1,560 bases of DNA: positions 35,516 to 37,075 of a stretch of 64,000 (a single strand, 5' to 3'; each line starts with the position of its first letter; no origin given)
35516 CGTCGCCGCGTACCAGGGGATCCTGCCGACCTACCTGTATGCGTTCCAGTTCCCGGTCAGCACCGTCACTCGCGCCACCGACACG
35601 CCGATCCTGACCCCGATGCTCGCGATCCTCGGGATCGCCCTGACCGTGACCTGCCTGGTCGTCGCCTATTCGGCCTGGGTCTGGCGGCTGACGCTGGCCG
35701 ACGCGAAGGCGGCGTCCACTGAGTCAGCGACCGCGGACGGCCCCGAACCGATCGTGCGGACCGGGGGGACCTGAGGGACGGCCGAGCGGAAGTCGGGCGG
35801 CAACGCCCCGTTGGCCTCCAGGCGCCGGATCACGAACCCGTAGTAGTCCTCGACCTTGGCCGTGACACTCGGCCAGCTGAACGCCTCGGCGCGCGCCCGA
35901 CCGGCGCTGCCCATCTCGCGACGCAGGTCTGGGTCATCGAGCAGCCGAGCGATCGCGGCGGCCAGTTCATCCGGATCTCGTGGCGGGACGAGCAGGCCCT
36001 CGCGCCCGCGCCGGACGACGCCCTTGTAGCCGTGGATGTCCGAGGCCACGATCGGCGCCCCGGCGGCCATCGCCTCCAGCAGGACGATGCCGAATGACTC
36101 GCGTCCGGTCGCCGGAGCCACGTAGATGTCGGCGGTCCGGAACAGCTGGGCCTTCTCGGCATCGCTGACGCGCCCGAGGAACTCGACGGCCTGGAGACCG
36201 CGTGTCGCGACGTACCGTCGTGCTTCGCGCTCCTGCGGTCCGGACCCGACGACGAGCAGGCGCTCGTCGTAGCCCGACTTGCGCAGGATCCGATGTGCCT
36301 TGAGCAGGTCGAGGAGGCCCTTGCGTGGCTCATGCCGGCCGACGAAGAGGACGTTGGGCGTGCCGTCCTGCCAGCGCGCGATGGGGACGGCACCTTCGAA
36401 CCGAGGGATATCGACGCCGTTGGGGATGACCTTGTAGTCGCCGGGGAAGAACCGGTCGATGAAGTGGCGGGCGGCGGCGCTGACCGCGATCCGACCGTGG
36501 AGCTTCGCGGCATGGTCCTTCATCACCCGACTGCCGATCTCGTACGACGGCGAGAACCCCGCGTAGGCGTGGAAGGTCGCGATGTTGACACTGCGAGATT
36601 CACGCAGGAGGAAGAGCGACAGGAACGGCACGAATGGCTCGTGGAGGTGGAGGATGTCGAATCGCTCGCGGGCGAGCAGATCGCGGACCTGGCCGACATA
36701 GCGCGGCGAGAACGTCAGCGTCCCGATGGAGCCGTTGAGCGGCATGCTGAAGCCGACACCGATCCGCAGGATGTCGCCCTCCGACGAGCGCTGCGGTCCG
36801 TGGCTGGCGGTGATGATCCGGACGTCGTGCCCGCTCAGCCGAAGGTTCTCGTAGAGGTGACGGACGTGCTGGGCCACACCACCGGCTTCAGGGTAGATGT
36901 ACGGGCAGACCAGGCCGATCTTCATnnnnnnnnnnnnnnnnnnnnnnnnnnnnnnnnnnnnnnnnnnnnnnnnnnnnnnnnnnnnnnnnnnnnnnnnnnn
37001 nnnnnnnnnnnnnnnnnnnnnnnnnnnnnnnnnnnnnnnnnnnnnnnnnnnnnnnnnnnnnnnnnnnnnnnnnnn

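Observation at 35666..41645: PIM-type phosphatidylinositol/mannoside biosynthesis cluster with a PHP phosphoesterase as candidate PI-phosphate phosphatase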

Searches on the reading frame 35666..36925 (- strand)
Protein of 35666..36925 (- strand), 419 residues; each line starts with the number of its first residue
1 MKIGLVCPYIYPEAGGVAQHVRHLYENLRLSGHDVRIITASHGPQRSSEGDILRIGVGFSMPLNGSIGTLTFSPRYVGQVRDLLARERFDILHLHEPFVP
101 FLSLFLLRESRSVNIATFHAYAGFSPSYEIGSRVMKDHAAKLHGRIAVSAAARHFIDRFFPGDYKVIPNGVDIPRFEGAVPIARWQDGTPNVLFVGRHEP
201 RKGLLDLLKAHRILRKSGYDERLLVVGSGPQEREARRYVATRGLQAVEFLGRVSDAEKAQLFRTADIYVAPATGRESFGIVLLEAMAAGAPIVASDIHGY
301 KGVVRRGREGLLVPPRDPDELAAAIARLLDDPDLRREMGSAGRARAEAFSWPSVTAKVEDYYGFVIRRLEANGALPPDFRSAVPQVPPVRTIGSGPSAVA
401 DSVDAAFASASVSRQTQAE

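Call 3: search_protein_families(library=pfam, proteins=[window:35666-36925:-], max_evalue=0.01)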
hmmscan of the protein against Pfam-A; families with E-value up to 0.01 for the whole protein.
window:35666-36925:- (419 aa): 7 families
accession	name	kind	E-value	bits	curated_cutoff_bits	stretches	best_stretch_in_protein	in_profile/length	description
PF00534.26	Glycos_transf_1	-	2.7e-41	141.4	26.4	1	185-344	11-171/172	Glycosyl transferases group 1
PF13692.12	Glyco_trans_1_4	-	2.1e-38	132.2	27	1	190-331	2-142/142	Glycosyl transferases group 1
PF13439.12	Glyco_transf_4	-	6e-22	78.9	28.5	1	15-173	2-168/170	Glycosyltransferase Family 4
PF13579.12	Glyco_trans_4_4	-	6.2e-17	62.8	29.7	1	15-170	1-158/158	Glycosyl transferase 4-like domain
PF13524.12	Glyco_trans_1_2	-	1.8e-14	54.3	25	1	219-348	13-131/144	Glycosyl transferase-like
PF20706.3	GT4-conflict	-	8.1e-11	42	26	1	183-357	193-384/385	Family 4 Glycosyltransferase in conflict systems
PF08323.17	Glyco_transf_5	-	0.0017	18.5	22.7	1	6-47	5-48/239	Starch synthase catalytic domain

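Call 12: search_protein_families(library=ncbifam, proteins=[window:35666-36925:-], max_evalue=0.001)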
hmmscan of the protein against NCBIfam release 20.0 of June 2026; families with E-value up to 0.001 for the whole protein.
window:35666-36925:- (419 aa): 36 families (the best 25 are shown)
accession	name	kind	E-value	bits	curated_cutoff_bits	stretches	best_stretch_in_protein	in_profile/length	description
NF041876.1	EPS_EpsE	equivalog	1.4e-36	126.6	400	1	152-348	176-378/389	exopolysaccharide biosynthesis GT4 family glycosyltransferase EpsE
TIGR04047.1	MSMEG_0565_glyc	hypoth_equivalog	5e-31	108.1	259.85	1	15-359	13-368/373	MSMEG_0565 family glycosyltransferase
TIGR02149.1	glgA_Coryne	subfamily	1.4e-28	100.1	302.4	1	127-363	130-388/391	glycogen synthase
TIGR03088.1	stp2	hypoth_equivalog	5.7e-28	98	409.05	1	165-362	163-370/374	TIGR03088 family PEP-CTERM/XrtA system glycosyltransferase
TIGR03449.1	mycothiol_MshA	equivalog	3.1e-27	95.5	462.5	1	165-363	191-401/406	D-inositol-3-phosphate glycosyltransferase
TIGR03999.1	thiol_BshA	equivalog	1.8e-26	93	273.7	1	164-364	169-372/375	N-acetyl-alpha-D-glucosaminyl L-malate synthase BshA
TIGR04063.1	stp3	hypoth_equivalog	3.5e-24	85.4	442.05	1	164-362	182-392/397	TIGR04063 family PEP-CTERM/XrtA system glycosyltransferase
NF038229.1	Glyco4_Geo_Pelo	equivalog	6e-23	81.4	400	1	163-346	134-316/338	GPMC system family 4 glycosyltransferase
NF038295.1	EPS_HpsP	equivalog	1.8e-22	79.9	550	1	165-362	179-384/388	hormogonium polysaccharide biosynthesis glycosyltransferase HpsP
NF053787.1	GlcN_PG_synth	equivalog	9.8e-18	64.1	480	1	187-363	195-357/361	N-acetylglucosaminyl phosphatidylglycerol synthase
NF049988.1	MGlcDAGSynMgs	equivalog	6.7e-17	61.9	400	2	193-366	217-388/398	alpha-monoglucosyldiacylglycerol synthase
NF041010.1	glycosy_Agl16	equivalog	1.7e-16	60.1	575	1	129-363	121-349/352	glycosylation protein Agl16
NF012028.0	PRK15484.1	subfamily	1.9e-15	56.9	618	1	163-360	162-373/380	lipopolysaccharide N-acetylglucosaminyltransferase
TIGR04157.1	glyco_rSAM_CFB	subfamily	2.7e-15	56.3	400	1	192-346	230-389/406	TIGR04157 family glycosyltransferase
TIGR02472.1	sucr_P_syn_N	equivalog_domain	2e-12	46.7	576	1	265-353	341-429/439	sucrose-phosphate synthase, putative, glycosyltransferase domain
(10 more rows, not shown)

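Call 16: search_solved_structures(query=window:35666-36925:-, max_evalue=1e-10)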
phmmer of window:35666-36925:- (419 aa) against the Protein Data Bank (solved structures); distinct sequences matched with E-value up to 1e-10: 36.
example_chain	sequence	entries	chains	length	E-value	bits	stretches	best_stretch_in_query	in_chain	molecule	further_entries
4n9w_A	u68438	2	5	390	4.2e-65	223.3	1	1-364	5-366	GDP-mannose-dependent alpha-(1-2)-phosphatidylinositol mannosyltransferase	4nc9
2gej_A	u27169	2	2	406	4.9e-65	223.1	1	1-364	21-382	PHOSPHATIDYLINOSITOL MANNOSYLTRANSFERASE (PimA)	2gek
3okc_A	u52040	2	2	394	2.9e-24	88.8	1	163-355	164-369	GDP-mannose-dependent alpha-(1-6)-phosphatidylinositol monomannoside mannosyltransferase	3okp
3oka_A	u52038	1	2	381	3.5e-24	88.6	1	163-352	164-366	GDP-mannose-dependent alpha-(1-6)-phosphatidylinositol monomannoside mannosyltransferase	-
6kih_A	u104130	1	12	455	7.7e-24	87.4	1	161-362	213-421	Tll1590 protein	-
3c4q_A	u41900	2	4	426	8.5e-22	80.7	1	189-370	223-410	Predicted glycosyltransferases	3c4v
3c48_A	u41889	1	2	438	1e-21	80.4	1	189-368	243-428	Predicted glycosyltransferases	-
7qsg_A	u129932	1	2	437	1.6e-20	76.5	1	150-369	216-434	D-inositol 3-phosphate glycosyltransferase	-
3fro_A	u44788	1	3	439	2.7e-16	62.6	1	191-367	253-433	GlgA glycogen synthase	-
2bis_A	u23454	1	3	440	2.7e-16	62.6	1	191-367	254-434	GLGA GLYCOGEN SYNTHASE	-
2jjm_A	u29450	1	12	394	3.6e-16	62.2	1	205-372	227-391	GLYCOSYL TRANSFERASE, GROUP 1 FAMILY PROTEIN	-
5d00_A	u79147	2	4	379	3.7e-16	62.1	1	1-362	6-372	N-acetyl-alpha-D-glucosaminyl L-malate synthase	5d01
3mbo_A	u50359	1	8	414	4.3e-16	61.9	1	205-372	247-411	Glycosyltransferase, group 1 family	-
3l01_A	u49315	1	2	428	1.3e-15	60.3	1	191-354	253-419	GlgA glycogen synthase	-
6tvp_A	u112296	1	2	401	4.8e-15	58.5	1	127-362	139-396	Alpha-maltose-1-phosphate synthase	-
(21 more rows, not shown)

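Call 73: search_solved_structures(query=window:35666-36925:-, max_evalue=1e-40, show_alignments=1)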
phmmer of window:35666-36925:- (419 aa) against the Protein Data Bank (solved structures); distinct sequences matched with E-value up to 1e-40: 2.
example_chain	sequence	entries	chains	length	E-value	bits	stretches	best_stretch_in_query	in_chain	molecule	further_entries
4n9w_A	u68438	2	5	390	4.2e-65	223.3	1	1-364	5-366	GDP-mannose-dependent alpha-(1-2)-phosphatidylinositol mannosyltransferase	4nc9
2gej_A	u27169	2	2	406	4.9e-65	223.1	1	1-364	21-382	PHOSPHATIDYLINOSITOL MANNOSYLTRANSFERASE (PimA)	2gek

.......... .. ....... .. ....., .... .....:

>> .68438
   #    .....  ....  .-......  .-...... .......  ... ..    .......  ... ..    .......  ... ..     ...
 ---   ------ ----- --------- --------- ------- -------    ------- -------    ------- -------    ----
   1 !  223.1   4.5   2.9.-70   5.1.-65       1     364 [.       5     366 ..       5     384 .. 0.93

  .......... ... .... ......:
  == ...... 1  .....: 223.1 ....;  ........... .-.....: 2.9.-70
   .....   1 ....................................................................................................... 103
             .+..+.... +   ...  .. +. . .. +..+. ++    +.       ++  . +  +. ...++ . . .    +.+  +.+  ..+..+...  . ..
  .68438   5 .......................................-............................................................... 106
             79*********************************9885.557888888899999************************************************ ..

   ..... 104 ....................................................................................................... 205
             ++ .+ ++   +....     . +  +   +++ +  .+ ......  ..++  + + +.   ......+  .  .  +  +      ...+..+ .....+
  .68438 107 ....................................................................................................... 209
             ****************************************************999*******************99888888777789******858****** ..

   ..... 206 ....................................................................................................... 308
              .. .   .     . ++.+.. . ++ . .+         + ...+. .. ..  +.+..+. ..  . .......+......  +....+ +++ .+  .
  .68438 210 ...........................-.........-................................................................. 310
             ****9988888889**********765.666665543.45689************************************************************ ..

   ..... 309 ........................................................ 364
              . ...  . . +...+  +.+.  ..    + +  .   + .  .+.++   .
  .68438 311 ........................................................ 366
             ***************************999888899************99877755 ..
